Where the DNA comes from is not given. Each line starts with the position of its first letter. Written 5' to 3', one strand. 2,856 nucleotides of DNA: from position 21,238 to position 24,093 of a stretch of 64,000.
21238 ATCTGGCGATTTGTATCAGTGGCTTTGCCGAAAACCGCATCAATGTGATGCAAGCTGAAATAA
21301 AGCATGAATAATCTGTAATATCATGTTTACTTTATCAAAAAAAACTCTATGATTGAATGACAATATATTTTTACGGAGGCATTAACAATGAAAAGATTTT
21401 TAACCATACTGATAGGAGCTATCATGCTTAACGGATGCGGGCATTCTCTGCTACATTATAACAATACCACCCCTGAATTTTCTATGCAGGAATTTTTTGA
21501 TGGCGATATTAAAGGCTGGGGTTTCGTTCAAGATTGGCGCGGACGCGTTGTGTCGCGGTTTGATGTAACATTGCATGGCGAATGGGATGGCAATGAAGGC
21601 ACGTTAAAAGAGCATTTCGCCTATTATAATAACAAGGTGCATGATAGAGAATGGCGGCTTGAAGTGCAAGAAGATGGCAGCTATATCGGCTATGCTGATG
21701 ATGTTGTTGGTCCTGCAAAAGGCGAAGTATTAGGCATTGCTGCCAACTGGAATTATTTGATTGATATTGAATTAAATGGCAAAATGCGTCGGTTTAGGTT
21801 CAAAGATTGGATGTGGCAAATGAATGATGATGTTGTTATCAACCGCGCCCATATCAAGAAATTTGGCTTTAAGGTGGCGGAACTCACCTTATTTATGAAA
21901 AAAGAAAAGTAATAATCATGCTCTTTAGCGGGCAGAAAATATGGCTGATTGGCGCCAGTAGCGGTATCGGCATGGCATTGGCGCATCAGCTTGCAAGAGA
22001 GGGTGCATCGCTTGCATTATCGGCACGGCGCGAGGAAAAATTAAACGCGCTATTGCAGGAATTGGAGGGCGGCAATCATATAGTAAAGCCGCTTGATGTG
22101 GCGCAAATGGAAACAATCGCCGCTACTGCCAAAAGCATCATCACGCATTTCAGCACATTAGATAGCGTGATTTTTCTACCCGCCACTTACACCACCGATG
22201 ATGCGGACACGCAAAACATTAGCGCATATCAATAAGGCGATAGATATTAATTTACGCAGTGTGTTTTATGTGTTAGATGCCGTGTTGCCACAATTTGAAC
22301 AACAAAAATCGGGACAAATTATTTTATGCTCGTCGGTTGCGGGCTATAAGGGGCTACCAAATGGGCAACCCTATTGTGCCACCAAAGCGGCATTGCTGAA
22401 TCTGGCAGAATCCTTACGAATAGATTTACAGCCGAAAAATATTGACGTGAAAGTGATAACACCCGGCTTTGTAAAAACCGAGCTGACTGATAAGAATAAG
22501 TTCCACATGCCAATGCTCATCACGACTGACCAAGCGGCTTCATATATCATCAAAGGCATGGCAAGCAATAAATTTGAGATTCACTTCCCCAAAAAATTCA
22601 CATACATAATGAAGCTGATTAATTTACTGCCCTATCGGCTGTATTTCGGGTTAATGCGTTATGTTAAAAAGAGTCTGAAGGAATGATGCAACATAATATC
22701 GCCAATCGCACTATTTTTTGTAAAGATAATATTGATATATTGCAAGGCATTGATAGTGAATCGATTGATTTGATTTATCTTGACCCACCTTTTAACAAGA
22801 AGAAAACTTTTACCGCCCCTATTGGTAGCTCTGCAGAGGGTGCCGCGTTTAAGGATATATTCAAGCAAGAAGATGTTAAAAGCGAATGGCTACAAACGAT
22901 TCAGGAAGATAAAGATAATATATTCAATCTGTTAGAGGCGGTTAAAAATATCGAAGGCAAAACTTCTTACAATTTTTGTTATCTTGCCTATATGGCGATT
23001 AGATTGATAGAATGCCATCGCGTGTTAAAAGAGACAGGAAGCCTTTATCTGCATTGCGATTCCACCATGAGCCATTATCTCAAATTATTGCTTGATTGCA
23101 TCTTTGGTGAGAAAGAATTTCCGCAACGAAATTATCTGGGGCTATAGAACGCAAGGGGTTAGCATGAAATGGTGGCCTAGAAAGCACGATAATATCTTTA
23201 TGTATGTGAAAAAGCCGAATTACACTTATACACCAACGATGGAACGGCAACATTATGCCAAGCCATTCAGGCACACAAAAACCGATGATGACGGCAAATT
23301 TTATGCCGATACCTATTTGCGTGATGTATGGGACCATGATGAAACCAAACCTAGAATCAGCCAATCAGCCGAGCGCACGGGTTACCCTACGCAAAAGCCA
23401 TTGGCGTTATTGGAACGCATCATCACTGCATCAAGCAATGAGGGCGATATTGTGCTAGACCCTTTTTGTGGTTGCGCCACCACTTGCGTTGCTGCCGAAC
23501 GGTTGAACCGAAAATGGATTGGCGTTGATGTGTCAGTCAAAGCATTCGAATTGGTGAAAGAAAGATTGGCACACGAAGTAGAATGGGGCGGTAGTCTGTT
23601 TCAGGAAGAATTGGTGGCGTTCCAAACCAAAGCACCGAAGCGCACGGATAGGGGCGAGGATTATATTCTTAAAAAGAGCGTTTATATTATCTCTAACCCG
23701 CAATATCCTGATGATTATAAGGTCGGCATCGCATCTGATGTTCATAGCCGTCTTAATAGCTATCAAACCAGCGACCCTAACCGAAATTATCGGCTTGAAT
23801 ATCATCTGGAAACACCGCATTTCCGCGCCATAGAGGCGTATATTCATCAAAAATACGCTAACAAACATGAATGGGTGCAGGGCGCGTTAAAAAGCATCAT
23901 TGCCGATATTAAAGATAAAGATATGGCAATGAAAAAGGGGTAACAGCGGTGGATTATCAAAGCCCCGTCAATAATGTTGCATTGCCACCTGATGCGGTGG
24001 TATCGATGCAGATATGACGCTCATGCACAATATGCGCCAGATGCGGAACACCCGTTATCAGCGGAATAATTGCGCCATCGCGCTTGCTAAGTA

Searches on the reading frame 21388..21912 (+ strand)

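Call 19: search_protein_families(library=ncbifam, proteins=[window:21388-21912:+], max_evalue=0.00001)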
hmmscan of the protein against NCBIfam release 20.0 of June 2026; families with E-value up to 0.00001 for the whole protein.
window:21388-21912:+ (174 aa): 0 families

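Call 90: search_protein_families(library=pfam, proteins=[window:21388-21912:+], max_evalue=0.0001)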
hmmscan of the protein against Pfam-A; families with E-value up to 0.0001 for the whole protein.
window:21388-21912:+ (174 aa): 1 family
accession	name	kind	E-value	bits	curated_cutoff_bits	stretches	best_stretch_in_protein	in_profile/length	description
PF12915.13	DUF3833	-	2.9e-57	193.2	25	1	12-172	2-163/163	Protein of unknown function (DUF3833)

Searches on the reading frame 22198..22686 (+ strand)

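Call 19: search_protein_families(library=ncbifam, proteins=[window:22198-22686:+], max_evalue=0.00001)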
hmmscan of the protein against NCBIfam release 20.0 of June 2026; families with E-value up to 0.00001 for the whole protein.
window:22198-22686:+ (162 aa): 164 families (the best 25 are shown)
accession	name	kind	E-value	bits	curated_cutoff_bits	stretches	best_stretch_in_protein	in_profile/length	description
NF004765.0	PRK06101.1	equivalog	4.5e-36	124.2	406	1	12-152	96-234/241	SDR family oxidoreductase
NF005437.0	PRK07024.1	equivalog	4.8e-31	108.1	266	1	5-156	99-250/259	SDR family oxidoreductase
NF005489.0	PRK07102.1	equivalog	1.5e-23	83.6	267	1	6-149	95-238/243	SDR family oxidoreductase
NF006099.0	PRK08251.1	equivalog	5.9e-23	81.4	253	1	11-148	106-245/250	SDR family oxidoreductase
NF005806.0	PRK07666.1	equivalog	3.6e-21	75.5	286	1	9-102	106-199/239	3-ketoacyl-ACP reductase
NF009466.0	PRK12826.1-2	subfamily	5.8e-21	75.1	222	1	12-100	107-195/248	3-oxoacyl-ACP reductase FabG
NF004196.0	PRK05650.1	equivalog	5.9e-21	74.7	297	1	8-159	100-263/272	SDR family oxidoreductase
NF005881.0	PRK07832.1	equivalog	8.2e-21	74.4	296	1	8-149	108-268/287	SDR family oxidoreductase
NF005878.0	PRK07825.1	subfamily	1.1e-20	74.1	287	1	10-157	105-253/278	short chain dehydrogenase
TIGR01830.1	3oxo_ACP_reduc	equivalog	1.4e-20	74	297.75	1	9-99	98-188/239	3-oxoacyl-[acyl-carrier-protein] reductase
NF004825.0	PRK06181.1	equivalog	1.8e-20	73.3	215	1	7-99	104-195/268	SDR family oxidoreductase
TIGR03971.1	SDR_subfam_1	subfamily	3.9e-20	72.3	300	1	9-105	114-211/271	mycofactocin-coupled SDR family oxidoreductase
NF005672.0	PRK07454.1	equivalog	4.5e-20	71.9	234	1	7-118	103-218/241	SDR family oxidoreductase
NF005559.1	PRK07231.1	subfamily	3.9e-19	69.1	215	1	7-100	101-194/249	glucose 1-dehydrogenase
NF006118.0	PRK08264.1-4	subfamily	4.4e-18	65.6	279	1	8-129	97-215/244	SDR family oxidoreductase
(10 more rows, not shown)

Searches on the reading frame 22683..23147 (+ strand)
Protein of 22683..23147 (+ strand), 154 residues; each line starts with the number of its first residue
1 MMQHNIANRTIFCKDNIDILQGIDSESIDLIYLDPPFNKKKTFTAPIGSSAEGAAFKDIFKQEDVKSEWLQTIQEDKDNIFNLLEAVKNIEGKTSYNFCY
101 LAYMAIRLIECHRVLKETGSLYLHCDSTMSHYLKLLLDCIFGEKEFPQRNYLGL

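Call 19: search_protein_families(library=ncbifam, proteins=[window:22683-23147:+], max_evalue=0.00001)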
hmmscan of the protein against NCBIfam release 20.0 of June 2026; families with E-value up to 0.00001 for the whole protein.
window:22683-23147:+ (154 aa): 1 family
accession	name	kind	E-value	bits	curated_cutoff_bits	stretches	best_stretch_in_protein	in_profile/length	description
NF008572.0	PRK11524.1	equivalog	1.7e-12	47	292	1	7-51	13-57/294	adenine-specific DNA-methyltransferase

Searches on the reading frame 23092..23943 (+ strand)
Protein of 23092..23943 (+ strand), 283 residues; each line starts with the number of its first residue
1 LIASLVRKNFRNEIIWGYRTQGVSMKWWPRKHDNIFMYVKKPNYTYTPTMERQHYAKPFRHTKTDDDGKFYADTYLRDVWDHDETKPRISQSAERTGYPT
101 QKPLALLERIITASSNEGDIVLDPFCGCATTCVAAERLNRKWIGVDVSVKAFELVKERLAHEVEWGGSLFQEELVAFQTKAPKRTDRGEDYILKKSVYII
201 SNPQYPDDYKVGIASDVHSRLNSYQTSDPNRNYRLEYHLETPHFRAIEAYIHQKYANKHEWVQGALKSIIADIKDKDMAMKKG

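Call 19: search_protein_families(library=ncbifam, proteins=[window:23092-23943:+], max_evalue=0.00001)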
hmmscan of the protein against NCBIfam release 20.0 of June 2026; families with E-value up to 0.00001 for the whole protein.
window:23092-23943:+ (283 aa): 3 families
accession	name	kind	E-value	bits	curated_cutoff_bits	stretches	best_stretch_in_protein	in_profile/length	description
NF008572.0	PRK11524.1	equivalog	1e-20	74.1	292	1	11-178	105-275/294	adenine-specific DNA-methyltransferase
NF050803.1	DnaMtaseCcrMCaul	equivalog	5.4e-18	65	830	1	86-164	174-252/350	adenine-specific DNA-methyltransferase CcrM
NF010253.0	PRK13699.1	subfamily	1.5e-11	44.4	244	1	96-160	142-206/226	DNA methyltransferase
